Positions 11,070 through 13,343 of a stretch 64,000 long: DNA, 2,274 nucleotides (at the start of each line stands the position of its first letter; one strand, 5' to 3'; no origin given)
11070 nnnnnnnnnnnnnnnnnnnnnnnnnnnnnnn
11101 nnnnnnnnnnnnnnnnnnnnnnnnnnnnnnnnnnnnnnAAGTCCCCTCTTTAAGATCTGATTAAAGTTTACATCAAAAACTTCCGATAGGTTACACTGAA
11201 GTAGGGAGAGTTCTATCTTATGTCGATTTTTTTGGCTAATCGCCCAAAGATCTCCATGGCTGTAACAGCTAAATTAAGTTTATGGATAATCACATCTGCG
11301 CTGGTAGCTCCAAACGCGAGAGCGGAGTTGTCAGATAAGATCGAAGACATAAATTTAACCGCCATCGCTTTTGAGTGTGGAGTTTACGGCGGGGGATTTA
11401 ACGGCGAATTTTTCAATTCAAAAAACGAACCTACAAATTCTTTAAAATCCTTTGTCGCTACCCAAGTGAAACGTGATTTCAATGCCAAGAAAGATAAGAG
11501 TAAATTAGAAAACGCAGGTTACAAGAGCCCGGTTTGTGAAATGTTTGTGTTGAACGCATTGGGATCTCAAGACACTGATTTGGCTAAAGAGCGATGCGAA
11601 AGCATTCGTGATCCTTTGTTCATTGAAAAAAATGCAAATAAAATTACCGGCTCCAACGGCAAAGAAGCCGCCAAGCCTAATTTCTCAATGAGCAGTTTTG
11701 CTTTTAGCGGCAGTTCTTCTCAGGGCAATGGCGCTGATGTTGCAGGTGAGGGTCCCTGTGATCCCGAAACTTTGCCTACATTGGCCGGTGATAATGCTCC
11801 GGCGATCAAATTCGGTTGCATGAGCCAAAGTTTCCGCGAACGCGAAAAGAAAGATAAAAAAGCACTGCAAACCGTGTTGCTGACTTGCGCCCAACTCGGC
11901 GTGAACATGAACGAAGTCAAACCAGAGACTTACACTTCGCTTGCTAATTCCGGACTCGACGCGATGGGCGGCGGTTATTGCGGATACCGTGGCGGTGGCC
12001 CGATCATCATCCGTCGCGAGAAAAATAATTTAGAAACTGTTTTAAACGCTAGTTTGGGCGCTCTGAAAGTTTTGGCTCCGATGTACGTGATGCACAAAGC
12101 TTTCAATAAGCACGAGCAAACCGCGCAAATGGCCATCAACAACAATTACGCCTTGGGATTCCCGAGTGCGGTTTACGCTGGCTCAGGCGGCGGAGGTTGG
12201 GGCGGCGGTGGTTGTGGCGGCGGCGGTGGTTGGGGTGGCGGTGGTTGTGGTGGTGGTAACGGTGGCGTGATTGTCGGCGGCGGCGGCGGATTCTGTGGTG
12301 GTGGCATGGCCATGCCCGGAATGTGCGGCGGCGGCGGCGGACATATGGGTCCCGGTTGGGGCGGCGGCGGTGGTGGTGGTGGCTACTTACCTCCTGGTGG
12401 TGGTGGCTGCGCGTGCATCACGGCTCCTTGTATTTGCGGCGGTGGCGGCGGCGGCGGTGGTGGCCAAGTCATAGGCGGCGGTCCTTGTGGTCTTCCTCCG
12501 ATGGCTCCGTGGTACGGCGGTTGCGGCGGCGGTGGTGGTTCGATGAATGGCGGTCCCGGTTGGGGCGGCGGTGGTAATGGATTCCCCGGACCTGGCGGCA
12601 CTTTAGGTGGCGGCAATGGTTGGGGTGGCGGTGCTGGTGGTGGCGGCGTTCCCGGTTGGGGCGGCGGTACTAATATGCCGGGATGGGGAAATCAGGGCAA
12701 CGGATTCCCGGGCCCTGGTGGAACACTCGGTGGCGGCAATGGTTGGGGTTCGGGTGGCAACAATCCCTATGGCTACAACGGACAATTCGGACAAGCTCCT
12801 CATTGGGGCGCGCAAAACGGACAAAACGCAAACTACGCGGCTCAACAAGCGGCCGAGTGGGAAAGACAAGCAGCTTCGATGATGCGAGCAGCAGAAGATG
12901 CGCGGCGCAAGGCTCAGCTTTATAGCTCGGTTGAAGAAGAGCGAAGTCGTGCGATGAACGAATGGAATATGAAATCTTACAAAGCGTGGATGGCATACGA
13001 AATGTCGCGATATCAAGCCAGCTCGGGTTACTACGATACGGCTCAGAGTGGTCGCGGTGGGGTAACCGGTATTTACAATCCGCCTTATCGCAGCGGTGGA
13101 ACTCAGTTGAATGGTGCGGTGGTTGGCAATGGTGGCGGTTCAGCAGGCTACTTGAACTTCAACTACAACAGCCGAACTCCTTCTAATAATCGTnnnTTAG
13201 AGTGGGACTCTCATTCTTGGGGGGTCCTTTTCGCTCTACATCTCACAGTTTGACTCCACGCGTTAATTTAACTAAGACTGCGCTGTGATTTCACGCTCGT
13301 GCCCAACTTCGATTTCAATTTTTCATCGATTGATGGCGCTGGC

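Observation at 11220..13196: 658-aa secreted protein with an extreme Gly/Trp/Cys low-complexity core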

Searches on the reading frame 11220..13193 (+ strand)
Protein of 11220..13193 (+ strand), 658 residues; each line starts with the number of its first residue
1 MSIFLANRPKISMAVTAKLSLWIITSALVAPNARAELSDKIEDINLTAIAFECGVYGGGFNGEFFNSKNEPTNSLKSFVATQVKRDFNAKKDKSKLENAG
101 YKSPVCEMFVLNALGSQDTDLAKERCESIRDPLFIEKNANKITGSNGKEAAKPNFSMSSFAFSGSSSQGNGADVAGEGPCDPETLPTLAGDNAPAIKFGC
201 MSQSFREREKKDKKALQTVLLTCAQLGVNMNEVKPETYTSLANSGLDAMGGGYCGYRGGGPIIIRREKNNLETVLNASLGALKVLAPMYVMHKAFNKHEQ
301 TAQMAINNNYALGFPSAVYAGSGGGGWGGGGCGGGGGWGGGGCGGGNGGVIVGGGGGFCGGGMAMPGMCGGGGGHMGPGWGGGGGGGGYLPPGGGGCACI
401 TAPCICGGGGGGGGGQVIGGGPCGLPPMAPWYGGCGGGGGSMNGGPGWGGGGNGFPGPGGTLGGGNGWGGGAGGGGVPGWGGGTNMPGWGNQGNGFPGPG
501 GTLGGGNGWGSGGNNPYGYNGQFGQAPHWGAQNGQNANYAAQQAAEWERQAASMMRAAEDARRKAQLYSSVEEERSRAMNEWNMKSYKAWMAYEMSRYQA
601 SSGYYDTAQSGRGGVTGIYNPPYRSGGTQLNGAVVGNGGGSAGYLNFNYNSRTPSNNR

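Call 5: search_protein_families(library=pfam, proteins=[window:11220-13193:+], max_evalue=0.1)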
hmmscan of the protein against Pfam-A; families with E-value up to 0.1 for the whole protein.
window:11220-13193:+ (658 aa): 0 families

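Call 6: search_protein_families(library=ncbifam, proteins=[window:11220-13193:+], max_evalue=0.1)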
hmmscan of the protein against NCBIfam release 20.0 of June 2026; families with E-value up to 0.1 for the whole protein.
window:11220-13193:+ (658 aa): 0 families

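Call 7: find_homologous_proteins(query=window:11220-13193:+, max_evalue=0.001)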
Query window:11220-13193:+ (658 aa): 17 proteins with E <= 0.001 among 8000 candidates.
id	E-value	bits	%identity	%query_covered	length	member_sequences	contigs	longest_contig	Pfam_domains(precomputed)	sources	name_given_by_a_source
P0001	0.0e+0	1476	100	100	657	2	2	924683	-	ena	-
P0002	5.0e-45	172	32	43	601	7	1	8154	-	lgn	-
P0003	5.5e-44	169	39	3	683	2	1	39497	-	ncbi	-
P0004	1.2e-43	168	34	35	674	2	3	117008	-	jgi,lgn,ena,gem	-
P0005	2.5e-42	163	-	-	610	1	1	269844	-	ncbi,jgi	jgi:hypothetical protein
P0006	4.4e-41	159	-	-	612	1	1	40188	-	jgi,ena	-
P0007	3.4e-39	153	-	-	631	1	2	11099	-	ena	-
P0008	9.0e-38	148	31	46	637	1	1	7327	-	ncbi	-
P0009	1.5e-37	147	28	17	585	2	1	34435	-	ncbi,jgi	jgi:hypothetical protein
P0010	1.8e-37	147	31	36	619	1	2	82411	-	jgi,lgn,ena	-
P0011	5.2e-35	139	45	6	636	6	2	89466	-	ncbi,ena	-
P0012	3.7e-33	133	32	34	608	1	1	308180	-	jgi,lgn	jgi:hypothetical protein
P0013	3.6e-30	123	35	16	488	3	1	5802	-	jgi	jgi:hypothetical protein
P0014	7.7e-23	99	31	36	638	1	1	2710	-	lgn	-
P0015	9.2e-20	89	28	37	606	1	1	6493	-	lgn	-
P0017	6.0e-14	69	38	5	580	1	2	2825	-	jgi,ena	-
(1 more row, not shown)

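Call 13: find_encoding_contigs(protein=P0005, flank=8000, max_places=2)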
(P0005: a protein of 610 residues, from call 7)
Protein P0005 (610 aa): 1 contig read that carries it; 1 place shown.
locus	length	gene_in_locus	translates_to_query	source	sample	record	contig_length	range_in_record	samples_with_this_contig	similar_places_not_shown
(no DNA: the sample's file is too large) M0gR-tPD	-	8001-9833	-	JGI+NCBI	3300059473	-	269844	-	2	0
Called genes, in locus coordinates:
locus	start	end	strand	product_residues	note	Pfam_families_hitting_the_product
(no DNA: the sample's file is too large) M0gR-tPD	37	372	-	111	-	PF05164:ZapA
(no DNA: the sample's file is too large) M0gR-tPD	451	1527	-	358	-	PF00448:SRP54, PF01656:CbiA (faint)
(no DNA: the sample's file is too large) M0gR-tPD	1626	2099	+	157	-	-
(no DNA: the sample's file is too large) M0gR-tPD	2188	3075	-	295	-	-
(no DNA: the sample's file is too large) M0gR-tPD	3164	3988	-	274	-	PF01381:HTH_3 (weak), PF13560:HTH_31 (weak), PF14394:DUF4423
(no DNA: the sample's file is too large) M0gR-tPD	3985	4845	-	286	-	-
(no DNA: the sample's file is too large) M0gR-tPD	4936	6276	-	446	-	PF00072:Response_reg, PF00158:Sigma54_activat, PF14532:Sigma54_activ_2, PF07728:AAA_5 (weak), PF25601:AAA_lid_14, PF02954:HTH_8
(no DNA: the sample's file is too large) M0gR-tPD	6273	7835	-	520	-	PF00512:HisKA, PF02518:HATPase_c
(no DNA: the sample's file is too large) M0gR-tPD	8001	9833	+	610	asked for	-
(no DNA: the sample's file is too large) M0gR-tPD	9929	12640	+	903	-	PF01624:MutS_I, PF05192:MutS_III, PF05190:MutS_IV, PF00488:MutS_V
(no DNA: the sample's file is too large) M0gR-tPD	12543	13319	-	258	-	PF13432:TPR_16 (faint)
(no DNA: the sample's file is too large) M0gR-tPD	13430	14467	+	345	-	PF00022:Actin (weak), PF06723:MreB_Mbl, PF00012:HSP70, PF11104:PilM_2 (faint), PF14450:FtsA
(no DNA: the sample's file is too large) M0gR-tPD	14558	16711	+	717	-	-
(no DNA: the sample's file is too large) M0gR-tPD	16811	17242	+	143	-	-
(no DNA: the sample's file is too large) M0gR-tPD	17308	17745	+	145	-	-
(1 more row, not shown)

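Call 14: find_encoding_contigs(protein=P0012, flank=8000, max_places=2)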
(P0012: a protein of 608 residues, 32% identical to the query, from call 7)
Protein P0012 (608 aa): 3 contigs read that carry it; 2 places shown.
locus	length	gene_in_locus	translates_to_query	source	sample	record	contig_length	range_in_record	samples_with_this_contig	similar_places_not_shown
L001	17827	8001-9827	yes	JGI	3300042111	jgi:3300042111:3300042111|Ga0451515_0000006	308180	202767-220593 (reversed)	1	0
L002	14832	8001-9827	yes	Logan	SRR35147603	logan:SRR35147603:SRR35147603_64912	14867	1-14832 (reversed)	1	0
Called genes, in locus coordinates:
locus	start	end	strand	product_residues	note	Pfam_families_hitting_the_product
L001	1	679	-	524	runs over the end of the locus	PF12072:RNase_Y_N, PF00013:KH_1 (weak), PF01966:HD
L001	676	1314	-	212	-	PF01812:5-FTHF_cyc-lig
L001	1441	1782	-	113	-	PF05164:ZapA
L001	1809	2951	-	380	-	PF00448:SRP54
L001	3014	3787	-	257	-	PF00165:HTH_AraC (weak), PF12833:HTH_18, PF00165:HTH_AraC (weak)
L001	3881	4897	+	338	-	PF00106:adh_short, PF08659:KR, PF13561:adh_short_C2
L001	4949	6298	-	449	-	PF00072:Response_reg, PF00158:Sigma54_activat, PF13191:AAA_16 (weak), PF14532:Sigma54_activ_2, PF13401:AAA_22 (faint), PF07728:AAA_5 (weak), PF25601:AAA_lid_14, PF02954:HTH_8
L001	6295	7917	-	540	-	PF00512:HisKA, PF02518:HATPase_c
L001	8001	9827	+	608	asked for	-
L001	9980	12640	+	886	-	PF01624:MutS_I, PF05192:MutS_III, PF05190:MutS_IV, PF00488:MutS_V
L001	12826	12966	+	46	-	-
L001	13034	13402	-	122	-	-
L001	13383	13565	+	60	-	PF00082:Peptidase_S8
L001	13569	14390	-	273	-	PF13428:TPR_14 (faint), PF13432:TPR_16 (faint)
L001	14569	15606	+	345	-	PF00022:Actin, PF06723:MreB_Mbl, PF00012:HSP70, PF11104:PilM_2 (faint), PF14450:FtsA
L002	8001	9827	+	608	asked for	-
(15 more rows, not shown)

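Call 15: find_encoding_contigs(protein=P0004, flank=8000, max_places=2)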
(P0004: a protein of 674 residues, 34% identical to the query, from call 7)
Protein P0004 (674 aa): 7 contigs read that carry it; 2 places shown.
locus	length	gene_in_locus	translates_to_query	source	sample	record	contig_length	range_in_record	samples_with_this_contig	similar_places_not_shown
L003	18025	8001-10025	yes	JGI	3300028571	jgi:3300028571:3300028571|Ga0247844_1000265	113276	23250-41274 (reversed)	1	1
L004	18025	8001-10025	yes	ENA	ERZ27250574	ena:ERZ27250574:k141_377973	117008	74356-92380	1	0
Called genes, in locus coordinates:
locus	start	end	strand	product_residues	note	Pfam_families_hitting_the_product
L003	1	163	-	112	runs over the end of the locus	PF05164:ZapA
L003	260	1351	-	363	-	PF00448:SRP54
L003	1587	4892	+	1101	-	-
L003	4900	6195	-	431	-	PF00072:Response_reg, PF00158:Sigma54_activat, PF01078:Mg_chelatase (faint), PF14532:Sigma54_activ_2, PF00004:AAA (weak), PF07728:AAA_5, PF25601:AAA_lid_14, PF02954:HTH_8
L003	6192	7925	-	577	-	PF00512:HisKA, PF02518:HATPase_c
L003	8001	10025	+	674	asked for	-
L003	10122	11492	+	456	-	-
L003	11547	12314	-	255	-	-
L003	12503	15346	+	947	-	PF01624:MutS_I, PF05192:MutS_III, PF05190:MutS_IV, PF00488:MutS_V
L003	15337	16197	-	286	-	PF00126:HTH_1, PF03466:LysR_substrate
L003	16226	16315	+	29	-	-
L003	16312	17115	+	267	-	PF11019:DUF2608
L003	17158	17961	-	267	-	PF14559:TPR_19 (faint), PF13428:TPR_14 (faint)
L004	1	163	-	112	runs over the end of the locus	PF05164:ZapA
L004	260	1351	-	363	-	PF00448:SRP54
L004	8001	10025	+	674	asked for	-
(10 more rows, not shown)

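Call 32: predict_structure(alignment_id=A1)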
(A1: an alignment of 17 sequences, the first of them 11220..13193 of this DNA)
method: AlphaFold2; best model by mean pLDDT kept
length: 658 residues; sequences in the alignment: 17
mean_pLDDT: 50.9   pTM: 0.34
mean pLDDT of the five models: 50.9, 50.7, 50.3, 48.7, 42.5
residues with pLDDT >= 90: 10; 70-90: 141; 50-70: 127; < 50: 380
segments of 3 or more residues with pLDDT < 50: 1-10, 28-40, 144-155, 163-176, 245-272, 313-537, 564-576, 597-658
pLDDT, mean of each block of 10 residues (from residue 1): 42 57 53 37 75 78 86 88 73 73 87 82 90 84 49 47 44 52 66 86 81 83 88 68 45 32 38 56 65 71 63 42 30 30 30 26 26 27 31 32 32 31 36 33 33 37 34 34 36 37 36 40 37 48 69 62 46 49 59 52 35 32 34 32 33 34
secondary structure, 60 per line:
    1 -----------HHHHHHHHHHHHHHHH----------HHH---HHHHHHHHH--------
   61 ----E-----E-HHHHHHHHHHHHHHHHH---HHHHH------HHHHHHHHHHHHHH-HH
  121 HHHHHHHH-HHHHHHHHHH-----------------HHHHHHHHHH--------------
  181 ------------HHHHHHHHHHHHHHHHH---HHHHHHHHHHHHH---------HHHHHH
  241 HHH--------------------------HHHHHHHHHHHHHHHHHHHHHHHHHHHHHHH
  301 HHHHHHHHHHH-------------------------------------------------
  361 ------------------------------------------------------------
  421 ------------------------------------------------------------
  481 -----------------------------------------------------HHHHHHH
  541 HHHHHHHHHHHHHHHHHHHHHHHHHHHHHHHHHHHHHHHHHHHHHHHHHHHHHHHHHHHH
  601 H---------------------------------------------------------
elements in order (helices of 4 or more, strands of 3 or more residues): H12-27 H44-52 H73-89 H93-97 H104-117 H119-128 H130-139 H157-166 H193-209 H213-225 H235-243 H270-311 H534-601

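Call 37: fold_search(model_id=the predicted structure, library=pdb)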
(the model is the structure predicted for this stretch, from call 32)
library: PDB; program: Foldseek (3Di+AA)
matches with E <= 10: 78; with E <= 0.001: 0
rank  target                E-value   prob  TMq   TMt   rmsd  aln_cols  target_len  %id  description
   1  9luc_A                4.1e-01  0.04  0.06  0.13  27.1       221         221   11  The chimeric flagellar motor complex between MotA1B1 from Paenibacillus sp. TCA20 and MotAB from E.coli, state 3 (released 2025-04-09)
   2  8brd_A                1.2e+00  0.04  0.07  0.12  21.7       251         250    9  Mechanisms of ion selectivity and rotor coupling in the bacterial flagellar sodium-driven stator unit (released 2023-06-14)
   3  8brd_D                1.3e+00  0.03  0.06  0.11  31.0       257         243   12  Mechanisms of ion selectivity and rotor coupling in the bacterial flagellar sodium-driven stator unit (released 2023-06-14)
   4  9ijm_C                1.7e+00  0.02  0.07  0.14  28.9       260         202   11  Bacterial flagellar sodium-driven stator PomA5PomB2 with 100 mM NaCl and 0.1 mM phenamil (released 2025-01-01)
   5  5yjc_A                2.1e+00  0.04  0.07  0.17  21.7       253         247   11  Structural insights into the CRISPR-Cas-associated ribonuclease activity of Staphylococcus epidermidis Csm6 (released 2018-10-17)
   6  8brd_C                2.1e+00  0.02  0.06  0.12  28.6       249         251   12  Mechanisms of ion selectivity and rotor coupling in the bacterial flagellar sodium-driven stator unit (released 2023-06-14)
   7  8zyv_C                2.1e+00  0.02  0.05  0.13  30.7       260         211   10  Bacterial flagellar sodium-driven stator PomA5PomB2 with 100 mM NaCl (released 2025-01-01)
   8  2nty_B                2.2e+00  0.02  0.06  0.09  17.2       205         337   13  Rop4-GDP-PRONE8 (released 2007-01-23)
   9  3wfq_F                2.6e+00  0.02  0.06  0.08  19.8       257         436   13  tRNA processing enzyme complex 1 (released 2014-01-01)
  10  6vek_I                2.9e+00  0.05  0.08  0.25  14.8       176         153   14  Contact-dependent growth inhibition toxin-immunity protein complex from from E. coli 3006, full-length (released 2021-01-27)
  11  2iub_F                2.9e+00  0.03  0.08  0.12  23.8       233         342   13  Crystal structure of a divalent metal ion transporter CorA at 2.9 A resolution. (released 2006-08-03)
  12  8zyv_D                3.2e+00  0.02  0.06  0.14  29.4       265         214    9  Bacterial flagellar sodium-driven stator PomA5PomB2 with 100 mM NaCl (released 2025-01-01)
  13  2iub_H                3.6e+00  0.03  0.08  0.12  23.2       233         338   12  Crystal structure of a divalent metal ion transporter CorA at 2.9 A resolution. (released 2006-08-03)
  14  2wbl_B                3.8e+00  0.02  0.06  0.11  17.5       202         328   10  Three-dimensional structure of a binary ROP-PRONE complex (released 2009-04-14)
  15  6cp8_C                4.0e+00  0.04  0.08  0.24  15.2       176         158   12  Contact-dependent growth inhibition toxin-immunity protein complex from from E. coli 3006 (released 2019-03-13)
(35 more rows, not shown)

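Call 41: search_protein_representatives(alignment_id=A1)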
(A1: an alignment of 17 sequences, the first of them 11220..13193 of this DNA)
Query: 17 sequences, 609 profile positions. Proteins with E-value up to 0.001 (for the whole library): 45; up to 1e-10: 35; up to 1e-30: 28. The best 45 are listed.
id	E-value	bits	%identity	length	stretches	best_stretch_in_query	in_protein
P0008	1.5e-199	681.1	-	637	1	15-608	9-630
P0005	7.7e-199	678.8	-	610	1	3-607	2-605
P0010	4.3e-191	653.2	-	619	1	21-608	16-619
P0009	1.2e-186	638.5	-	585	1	42-608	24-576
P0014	6.0e-167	573.5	-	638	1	3-608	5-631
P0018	5.1e-164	563.8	-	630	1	43-605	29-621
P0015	5.5e-163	560.4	-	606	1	36-606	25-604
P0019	1.5e-159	549.0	-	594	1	42-604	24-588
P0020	4.7e-158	544.1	-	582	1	46-608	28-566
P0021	2.9e-155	534.9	-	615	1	18-607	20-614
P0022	4.3e-152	524.4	-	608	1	11-608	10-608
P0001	4.4e-151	521.1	-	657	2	4-388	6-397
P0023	4.7e-149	514.4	-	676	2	42-413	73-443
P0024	1.0e-145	503.3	-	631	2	29-381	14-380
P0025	1.1e-140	486.7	-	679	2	21-469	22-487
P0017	4.2e-135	468.3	-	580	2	22-361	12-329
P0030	1.5e-58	215.4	-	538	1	45-598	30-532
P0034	1.5e-39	152.7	-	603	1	47-607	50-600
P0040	9.3e-20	87.3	-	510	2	43-386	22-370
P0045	8.6e-10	54.4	-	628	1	171-593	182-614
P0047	3.1e-08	49.2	-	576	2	225-590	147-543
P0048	4.5e-08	48.7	-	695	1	281-583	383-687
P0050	9.3e-06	41.1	-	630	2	54-226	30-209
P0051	1.4e-05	40.5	-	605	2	45-220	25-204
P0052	1.4e-04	37.2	-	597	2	248-581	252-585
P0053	2.6e-04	36.3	-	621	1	160-524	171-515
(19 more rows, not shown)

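Call 42: find_encoding_contigs(protein=P0003, flank=6000, max_places=1)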
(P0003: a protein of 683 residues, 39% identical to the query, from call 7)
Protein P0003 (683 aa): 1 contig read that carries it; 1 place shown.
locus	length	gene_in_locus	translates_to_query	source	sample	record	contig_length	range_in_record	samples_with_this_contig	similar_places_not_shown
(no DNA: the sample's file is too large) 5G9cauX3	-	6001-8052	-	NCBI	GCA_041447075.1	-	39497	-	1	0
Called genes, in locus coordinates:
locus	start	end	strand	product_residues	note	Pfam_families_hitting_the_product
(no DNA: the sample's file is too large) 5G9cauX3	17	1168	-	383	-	PF00448:SRP54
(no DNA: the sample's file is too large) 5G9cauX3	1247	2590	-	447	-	PF00072:Response_reg, PF00158:Sigma54_activat, PF14532:Sigma54_activ_2, PF00004:AAA (weak), PF07728:AAA_5 (weak), PF13401:AAA_22 (faint), PF25601:AAA_lid_14, PF02954:HTH_8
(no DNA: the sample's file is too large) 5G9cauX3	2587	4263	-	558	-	PF00512:HisKA, PF02518:HATPase_c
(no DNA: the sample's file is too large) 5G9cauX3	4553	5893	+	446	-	-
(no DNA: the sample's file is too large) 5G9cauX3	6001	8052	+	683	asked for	-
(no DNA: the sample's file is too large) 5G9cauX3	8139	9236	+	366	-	?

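Call 43: find_encoding_contigs(protein=P0009, flank=6000, max_places=1)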
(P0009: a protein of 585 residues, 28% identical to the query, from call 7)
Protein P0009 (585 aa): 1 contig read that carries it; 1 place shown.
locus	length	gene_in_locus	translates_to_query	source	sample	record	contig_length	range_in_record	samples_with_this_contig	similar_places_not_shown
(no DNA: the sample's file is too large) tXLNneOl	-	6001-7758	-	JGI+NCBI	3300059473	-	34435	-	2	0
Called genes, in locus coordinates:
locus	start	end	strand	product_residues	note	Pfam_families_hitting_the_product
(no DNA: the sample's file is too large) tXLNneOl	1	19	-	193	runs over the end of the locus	PF01812:5-FTHF_cyc-lig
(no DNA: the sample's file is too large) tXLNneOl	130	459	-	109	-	PF05164:ZapA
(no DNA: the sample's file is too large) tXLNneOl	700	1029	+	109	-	-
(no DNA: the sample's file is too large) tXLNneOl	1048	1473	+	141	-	-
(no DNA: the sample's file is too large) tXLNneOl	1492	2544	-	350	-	PF00448:SRP54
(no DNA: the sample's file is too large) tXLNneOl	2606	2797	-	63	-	-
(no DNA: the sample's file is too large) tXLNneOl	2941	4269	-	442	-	PF00072:Response_reg, PF00158:Sigma54_activat, PF13191:AAA_16, PF13401:AAA_22 (weak), PF14532:Sigma54_activ_2, PF07728:AAA_5, PF25601:AAA_lid_14, PF02954:HTH_8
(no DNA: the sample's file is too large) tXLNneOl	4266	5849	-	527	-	PF00512:HisKA, PF02518:HATPase_c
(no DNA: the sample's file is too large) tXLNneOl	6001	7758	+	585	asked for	-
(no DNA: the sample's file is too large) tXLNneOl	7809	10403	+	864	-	PF01624:MutS_I, PF05192:MutS_III, PF05190:MutS_IV, PF00488:MutS_V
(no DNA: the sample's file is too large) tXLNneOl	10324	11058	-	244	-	-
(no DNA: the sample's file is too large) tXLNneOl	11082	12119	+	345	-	PF00022:Actin (weak), PF06723:MreB_Mbl, PF11104:PilM_2 (faint), PF00012:HSP70, PF14450:FtsA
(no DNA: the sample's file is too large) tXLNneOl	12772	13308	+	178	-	-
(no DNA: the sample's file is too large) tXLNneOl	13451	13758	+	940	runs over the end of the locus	-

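Call 44: find_encoding_contigs(protein=P0010, flank=6000, max_places=1)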
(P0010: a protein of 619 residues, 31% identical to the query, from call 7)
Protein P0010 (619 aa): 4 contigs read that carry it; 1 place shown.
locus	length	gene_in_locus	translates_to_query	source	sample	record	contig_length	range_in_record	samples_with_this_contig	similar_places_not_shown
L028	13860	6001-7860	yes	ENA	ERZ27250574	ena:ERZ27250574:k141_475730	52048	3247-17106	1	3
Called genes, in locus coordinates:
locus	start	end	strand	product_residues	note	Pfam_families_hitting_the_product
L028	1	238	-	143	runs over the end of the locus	PF05164:ZapA (weak)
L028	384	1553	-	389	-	PF07661:MORN_2 (faint)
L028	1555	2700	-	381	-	PF00448:SRP54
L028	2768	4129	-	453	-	PF00072:Response_reg, PF00158:Sigma54_activat, PF14532:Sigma54_activ_2, PF01078:Mg_chelatase (faint), PF07728:AAA_5 (weak), PF25601:AAA_lid_14, PF02954:HTH_8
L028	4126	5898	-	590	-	PF00512:HisKA, PF02518:HATPase_c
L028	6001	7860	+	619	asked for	-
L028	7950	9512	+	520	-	PF00069:Pkinase, PF01636:APH (faint), PF07714:PK_Tyr_Ser-Thr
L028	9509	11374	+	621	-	PF13185:GAF_2 (weak), PF01078:Mg_chelatase (faint), PF00158:Sigma54_activat, PF14532:Sigma54_activ_2, PF00004:AAA (weak), PF07728:AAA_5 (weak), PF25601:AAA_lid_14, PF02954:HTH_8 (weak)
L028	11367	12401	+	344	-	-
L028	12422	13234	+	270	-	-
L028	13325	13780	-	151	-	-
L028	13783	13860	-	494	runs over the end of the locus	-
